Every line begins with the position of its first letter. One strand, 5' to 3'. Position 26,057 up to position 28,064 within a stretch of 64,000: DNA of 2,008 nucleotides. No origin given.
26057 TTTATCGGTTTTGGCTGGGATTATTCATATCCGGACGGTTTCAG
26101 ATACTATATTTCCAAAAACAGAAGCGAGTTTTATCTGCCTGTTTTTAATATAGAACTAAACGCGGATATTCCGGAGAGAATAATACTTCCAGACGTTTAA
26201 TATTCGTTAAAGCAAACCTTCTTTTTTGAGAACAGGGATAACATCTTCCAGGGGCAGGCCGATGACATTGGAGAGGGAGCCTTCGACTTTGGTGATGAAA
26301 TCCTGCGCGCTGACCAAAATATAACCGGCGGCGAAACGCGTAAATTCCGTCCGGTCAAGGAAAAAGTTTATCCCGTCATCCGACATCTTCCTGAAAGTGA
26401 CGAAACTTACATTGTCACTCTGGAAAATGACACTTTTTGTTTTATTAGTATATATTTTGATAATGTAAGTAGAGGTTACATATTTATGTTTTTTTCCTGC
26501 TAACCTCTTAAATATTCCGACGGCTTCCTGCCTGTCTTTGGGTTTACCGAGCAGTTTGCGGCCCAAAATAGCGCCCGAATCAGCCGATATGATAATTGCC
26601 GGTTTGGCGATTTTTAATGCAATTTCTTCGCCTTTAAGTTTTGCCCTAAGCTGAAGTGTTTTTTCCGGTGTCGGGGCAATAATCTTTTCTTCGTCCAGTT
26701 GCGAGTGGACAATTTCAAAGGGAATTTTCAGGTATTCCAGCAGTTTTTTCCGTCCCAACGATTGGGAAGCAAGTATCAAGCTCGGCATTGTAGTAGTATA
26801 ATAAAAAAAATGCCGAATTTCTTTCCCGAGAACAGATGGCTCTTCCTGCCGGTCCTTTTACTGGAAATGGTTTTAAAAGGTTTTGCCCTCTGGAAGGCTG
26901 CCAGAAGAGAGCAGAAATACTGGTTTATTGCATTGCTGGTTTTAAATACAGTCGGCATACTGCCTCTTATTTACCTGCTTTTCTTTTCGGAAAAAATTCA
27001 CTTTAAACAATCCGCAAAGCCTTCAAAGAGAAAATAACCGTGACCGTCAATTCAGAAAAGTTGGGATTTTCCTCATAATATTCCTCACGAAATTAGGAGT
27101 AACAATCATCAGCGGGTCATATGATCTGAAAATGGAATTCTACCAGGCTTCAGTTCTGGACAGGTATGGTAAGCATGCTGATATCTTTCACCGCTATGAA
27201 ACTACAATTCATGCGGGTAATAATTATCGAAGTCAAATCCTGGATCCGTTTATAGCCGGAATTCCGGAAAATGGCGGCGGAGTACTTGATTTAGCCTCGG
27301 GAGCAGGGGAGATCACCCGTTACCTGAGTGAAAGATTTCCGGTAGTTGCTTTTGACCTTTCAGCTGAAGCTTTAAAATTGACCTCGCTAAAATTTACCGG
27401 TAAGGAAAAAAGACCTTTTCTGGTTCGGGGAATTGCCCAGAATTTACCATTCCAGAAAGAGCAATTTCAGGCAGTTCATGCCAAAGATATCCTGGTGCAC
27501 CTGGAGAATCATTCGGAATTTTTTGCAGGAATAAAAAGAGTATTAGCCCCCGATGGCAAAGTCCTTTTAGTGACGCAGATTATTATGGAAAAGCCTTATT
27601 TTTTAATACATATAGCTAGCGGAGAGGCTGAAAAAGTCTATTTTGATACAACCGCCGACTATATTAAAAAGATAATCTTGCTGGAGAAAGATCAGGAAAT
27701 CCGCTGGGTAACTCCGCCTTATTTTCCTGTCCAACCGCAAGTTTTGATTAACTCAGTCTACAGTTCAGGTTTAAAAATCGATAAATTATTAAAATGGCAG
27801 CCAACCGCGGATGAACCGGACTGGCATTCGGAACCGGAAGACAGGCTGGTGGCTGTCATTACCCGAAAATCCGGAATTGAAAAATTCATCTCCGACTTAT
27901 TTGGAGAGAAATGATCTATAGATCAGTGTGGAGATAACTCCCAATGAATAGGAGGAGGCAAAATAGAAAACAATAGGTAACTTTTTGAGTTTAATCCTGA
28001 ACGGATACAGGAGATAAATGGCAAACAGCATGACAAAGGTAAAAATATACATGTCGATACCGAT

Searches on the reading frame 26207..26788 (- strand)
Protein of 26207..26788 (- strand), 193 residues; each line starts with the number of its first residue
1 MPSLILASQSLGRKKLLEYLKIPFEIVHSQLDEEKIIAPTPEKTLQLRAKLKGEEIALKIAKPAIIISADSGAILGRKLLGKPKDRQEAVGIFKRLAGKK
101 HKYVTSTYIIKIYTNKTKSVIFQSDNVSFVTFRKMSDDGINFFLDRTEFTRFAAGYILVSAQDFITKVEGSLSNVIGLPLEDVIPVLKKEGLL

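Call 27: search_protein_families(library=pfam, proteins=[window:26207-26788:-], max_evalue=0.001)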
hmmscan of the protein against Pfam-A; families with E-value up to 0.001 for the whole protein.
window:26207-26788:- (193 aa): 1 family
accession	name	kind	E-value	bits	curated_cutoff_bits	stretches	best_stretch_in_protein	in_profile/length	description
PF02545.19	Maf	-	4.1e-37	128.1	27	1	4-189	2-186/187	Maf-like protein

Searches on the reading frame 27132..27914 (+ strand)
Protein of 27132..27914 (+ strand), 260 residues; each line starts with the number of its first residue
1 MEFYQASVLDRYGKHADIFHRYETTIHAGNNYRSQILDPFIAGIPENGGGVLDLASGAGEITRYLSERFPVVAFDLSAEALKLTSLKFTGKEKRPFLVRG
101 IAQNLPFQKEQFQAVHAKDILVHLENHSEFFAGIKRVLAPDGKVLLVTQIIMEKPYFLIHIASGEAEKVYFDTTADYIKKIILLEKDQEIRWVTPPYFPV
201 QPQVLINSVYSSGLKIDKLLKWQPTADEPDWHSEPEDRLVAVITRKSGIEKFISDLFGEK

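Call 27: search_protein_families(library=pfam, proteins=[window:27132-27914:+], max_evalue=0.001)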
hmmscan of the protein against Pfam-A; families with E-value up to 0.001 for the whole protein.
window:27132-27914:+ (260 aa): 7 families
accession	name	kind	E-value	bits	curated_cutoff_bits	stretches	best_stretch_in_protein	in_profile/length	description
PF08241.18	Methyltransf_11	-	2.1e-15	57.5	21.2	1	52-145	1-94/95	Methyltransferase domain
PF13649.12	Methyltransf_25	-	2.4e-14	54.2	27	1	51-142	1-97/97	Methyltransferase domain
PF13489.12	Methyltransf_23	-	3.8e-09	36.9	27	1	40-149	15-119/164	Methyltransferase domain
PF08242.18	Methyltransf_12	-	5e-09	37.2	30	1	52-143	1-97/98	Methyltransferase domain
PF13847.12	Methyltransf_31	-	7e-08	32.7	27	1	48-147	4-110/145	Methyltransferase domain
PF01209.24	Ubie_methyltran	-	3.5e-05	23.7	20.1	1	46-147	46-152/233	ubiE/COQ5 methyltransferase family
PF05175.20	MTS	-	0.00075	19.6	23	0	45-153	28-145/170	Methyltransferase small domain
